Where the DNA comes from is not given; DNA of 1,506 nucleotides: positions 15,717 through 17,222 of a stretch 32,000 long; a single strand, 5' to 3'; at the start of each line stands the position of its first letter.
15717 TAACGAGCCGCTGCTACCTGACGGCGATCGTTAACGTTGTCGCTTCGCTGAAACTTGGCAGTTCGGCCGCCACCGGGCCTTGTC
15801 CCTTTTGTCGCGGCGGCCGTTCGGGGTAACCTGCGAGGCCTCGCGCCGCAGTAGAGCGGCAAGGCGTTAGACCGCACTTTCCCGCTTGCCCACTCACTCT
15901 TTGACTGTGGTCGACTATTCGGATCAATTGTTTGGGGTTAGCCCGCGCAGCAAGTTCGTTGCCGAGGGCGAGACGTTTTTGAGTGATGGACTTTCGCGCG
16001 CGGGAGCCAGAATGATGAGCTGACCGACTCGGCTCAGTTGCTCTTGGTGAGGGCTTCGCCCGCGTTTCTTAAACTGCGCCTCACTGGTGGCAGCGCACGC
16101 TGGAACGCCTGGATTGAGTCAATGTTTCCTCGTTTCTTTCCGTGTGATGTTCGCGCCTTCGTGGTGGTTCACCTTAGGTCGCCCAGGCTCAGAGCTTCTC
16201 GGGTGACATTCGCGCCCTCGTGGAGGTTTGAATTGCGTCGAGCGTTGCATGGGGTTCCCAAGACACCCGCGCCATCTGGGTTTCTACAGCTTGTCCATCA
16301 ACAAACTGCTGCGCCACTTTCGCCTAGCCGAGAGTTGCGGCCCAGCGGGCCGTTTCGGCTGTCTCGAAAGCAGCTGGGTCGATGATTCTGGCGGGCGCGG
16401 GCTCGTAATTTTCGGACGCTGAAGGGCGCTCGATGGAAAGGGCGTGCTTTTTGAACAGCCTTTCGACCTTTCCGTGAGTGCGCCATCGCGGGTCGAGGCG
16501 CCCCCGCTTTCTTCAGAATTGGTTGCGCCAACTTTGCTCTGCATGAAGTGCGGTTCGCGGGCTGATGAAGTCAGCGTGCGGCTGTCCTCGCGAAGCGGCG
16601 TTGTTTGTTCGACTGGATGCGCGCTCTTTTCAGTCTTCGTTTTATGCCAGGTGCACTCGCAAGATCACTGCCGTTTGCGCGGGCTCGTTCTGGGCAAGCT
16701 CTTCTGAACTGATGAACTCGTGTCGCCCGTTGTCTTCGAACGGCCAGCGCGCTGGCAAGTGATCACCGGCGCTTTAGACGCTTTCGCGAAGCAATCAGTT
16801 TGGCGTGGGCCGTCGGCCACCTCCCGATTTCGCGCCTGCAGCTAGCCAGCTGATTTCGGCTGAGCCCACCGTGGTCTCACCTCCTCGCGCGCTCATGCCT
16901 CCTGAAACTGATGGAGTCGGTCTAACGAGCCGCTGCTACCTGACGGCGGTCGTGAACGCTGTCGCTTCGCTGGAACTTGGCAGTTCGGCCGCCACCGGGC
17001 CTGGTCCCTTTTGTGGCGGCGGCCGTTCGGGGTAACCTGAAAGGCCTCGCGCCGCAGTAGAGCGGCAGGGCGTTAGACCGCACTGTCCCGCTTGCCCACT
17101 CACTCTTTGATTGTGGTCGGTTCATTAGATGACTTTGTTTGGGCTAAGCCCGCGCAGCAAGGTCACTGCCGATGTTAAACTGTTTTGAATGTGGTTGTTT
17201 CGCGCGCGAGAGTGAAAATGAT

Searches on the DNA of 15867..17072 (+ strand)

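Call 23: search_dna_similar(query=window:15867-17072:+, collection=plasmids, mode=distant)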
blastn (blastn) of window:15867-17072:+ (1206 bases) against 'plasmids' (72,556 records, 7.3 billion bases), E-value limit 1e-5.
No match.
